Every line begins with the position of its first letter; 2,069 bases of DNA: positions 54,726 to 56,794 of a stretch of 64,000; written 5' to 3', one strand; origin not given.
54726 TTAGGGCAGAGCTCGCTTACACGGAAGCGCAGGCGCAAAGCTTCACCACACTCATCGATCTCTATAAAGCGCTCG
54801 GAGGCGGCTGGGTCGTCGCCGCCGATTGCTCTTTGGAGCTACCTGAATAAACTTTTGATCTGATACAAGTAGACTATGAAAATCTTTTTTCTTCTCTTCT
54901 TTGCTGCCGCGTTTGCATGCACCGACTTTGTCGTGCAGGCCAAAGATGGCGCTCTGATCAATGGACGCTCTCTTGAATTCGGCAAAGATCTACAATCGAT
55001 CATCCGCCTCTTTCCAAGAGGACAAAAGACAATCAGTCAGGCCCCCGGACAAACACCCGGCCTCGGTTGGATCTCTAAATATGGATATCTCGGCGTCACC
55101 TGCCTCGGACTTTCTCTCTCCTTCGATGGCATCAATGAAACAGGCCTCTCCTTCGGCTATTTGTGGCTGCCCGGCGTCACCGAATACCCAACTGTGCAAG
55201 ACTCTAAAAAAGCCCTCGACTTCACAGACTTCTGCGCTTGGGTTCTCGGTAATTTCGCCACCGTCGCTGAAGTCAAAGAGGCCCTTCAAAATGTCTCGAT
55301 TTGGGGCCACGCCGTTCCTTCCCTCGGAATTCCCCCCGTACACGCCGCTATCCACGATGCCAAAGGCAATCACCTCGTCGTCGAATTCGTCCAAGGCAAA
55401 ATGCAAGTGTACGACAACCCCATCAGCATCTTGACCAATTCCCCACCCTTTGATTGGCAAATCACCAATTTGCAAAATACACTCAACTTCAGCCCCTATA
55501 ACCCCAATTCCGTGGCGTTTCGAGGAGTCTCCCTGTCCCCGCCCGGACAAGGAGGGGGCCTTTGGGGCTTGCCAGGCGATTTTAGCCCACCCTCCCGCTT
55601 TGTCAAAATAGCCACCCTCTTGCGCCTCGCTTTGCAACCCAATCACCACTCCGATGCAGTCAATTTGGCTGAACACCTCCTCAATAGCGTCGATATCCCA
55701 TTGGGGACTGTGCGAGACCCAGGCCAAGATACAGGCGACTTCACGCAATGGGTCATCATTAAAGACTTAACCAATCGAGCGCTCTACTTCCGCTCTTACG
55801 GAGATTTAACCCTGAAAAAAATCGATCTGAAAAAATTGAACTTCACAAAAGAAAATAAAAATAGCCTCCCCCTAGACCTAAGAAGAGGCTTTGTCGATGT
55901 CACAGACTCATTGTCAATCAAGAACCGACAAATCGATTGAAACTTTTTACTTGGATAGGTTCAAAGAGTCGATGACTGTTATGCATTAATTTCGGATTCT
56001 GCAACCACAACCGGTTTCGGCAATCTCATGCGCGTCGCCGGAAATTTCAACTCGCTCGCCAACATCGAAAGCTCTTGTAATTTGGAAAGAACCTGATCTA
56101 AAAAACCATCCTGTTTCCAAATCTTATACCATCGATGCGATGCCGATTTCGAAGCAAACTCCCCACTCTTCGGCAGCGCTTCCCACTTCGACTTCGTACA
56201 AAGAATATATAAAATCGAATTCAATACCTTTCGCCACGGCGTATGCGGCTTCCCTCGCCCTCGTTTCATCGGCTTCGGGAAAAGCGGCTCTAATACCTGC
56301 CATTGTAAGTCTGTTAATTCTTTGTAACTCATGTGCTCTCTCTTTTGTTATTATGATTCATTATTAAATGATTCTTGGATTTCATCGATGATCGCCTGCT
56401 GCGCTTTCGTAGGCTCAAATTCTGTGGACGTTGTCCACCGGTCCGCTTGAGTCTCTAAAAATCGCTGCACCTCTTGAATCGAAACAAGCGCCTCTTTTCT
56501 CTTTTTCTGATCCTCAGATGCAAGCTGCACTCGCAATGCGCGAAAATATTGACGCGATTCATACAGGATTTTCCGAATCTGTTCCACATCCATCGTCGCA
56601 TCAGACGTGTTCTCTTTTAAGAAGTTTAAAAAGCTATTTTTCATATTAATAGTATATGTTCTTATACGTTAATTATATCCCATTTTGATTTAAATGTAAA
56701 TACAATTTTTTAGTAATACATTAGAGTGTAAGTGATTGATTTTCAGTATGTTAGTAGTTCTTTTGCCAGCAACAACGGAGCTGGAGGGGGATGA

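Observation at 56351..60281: Operon linking an 8-repeat/FN3 secreted protein, a BclA-like collagen fibre protein and a Cys-rich passenger-less beta-barrel: candidate undescribed chlamydial surface-fibre system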

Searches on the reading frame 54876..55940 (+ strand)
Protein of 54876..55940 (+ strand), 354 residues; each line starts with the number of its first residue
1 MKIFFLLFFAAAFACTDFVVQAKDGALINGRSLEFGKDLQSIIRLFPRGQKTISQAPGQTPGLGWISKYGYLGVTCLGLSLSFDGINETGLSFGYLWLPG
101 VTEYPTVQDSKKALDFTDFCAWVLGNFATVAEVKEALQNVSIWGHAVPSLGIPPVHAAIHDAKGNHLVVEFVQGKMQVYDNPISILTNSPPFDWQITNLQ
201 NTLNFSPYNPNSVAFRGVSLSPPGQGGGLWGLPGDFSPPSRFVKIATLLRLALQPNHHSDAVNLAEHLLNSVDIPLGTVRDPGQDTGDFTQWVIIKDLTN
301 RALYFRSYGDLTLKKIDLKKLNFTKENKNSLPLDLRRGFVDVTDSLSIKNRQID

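Call 3: search_protein_families(library=pfam, proteins=[window:54876-55940:+], max_evalue=0.1)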
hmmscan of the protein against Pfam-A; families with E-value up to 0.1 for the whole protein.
window:54876-55940:+ (354 aa): 1 family
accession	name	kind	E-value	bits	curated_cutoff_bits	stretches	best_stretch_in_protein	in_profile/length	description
PF02275.23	CBAH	-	3.6e-59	201.4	20.4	1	15-323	1-308/316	Linear amide C-N hydrolases, choloylglycine hydrolase family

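Call 4: search_protein_families(library=ncbifam, proteins=[window:54876-55940:+], max_evalue=0.1)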
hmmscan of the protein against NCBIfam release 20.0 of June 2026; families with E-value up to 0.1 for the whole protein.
window:54876-55940:+ (354 aa): 2 families
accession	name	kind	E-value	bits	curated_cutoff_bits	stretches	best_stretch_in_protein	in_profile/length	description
NF038245.1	bile_salt_hydro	equivalog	1e-54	185.9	350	1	15-326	2-310/314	choloylglycine hydrolase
NF058572.1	PenVAmdYxeL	equivalog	1.5e-49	169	600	1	15-323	2-308/328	penicillin V amidase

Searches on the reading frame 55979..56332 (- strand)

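Call 3: search_protein_families(library=pfam, proteins=[window:55979-56332:-], max_evalue=0.1)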
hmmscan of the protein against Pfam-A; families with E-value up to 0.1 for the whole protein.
window:55979-56332:- (117 aa): 1 family
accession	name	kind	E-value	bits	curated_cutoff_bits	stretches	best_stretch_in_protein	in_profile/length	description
PF13340.11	DUF4096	-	9.2e-20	71.1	34.3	1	6-81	1-75/76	Putative transposase of IS4/5 family (DUF4096)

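Call 4: search_protein_families(library=ncbifam, proteins=[window:55979-56332:-], max_evalue=0.1)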
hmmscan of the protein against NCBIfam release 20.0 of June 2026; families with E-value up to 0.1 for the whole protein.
window:55979-56332:- (117 aa): 1 family
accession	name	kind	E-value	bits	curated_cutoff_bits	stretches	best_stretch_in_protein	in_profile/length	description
NF033580.1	transpos_IS5_3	equivalog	4.5e-19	69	110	1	4-99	3-96/258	IS5 family transposase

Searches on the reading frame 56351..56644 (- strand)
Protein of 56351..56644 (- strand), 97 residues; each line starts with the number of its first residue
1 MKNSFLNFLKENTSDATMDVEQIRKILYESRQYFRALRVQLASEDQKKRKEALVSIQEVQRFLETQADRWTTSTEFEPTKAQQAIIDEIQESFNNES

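Call 3: search_protein_families(library=pfam, proteins=[window:56351-56644:-], max_evalue=0.1)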
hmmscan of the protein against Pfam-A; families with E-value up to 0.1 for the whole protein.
window:56351-56644:- (97 aa): 4 families
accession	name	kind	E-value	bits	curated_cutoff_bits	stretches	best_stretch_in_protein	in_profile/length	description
PF23138.1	CTLH_Armc9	-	0.0011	19.8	27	1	3-78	18-93/135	Armc9, CTLH-like domain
PF07586.16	HXXSHH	-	0.023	14.7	30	1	13-84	154-224/307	Protein of unknown function (DUF1552)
PF23631.1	DUF7143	-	0.04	14.2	27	1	24-86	75-131/160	Domain of unknown function (DUF7143)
PF14536.11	DUF4441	-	0.089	13.4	24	0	59-96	70-107/116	Domain of unknown function (DUF4441)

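Call 4: search_protein_families(library=ncbifam, proteins=[window:56351-56644:-], max_evalue=0.1)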
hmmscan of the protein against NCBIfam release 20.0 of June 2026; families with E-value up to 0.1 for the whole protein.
window:56351-56644:- (97 aa): 2 families
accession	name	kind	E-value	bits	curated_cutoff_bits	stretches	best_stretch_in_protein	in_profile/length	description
NF047774.1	LBF_1199_fam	equivalog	0.009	15.2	200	1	17-61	161-205/296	LBF_1199 family protein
NF037954.1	het_cyst_PatD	equivalog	0.078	13.4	50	0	5-86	15-100/116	heterocyst frequency control protein PatD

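Call 94: search_protein_families(library=phrogs, proteins=[window:56351-56644:-], max_evalue=0.001)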
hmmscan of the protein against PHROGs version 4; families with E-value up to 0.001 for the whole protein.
window:56351-56644:- (97 aa): 0 families
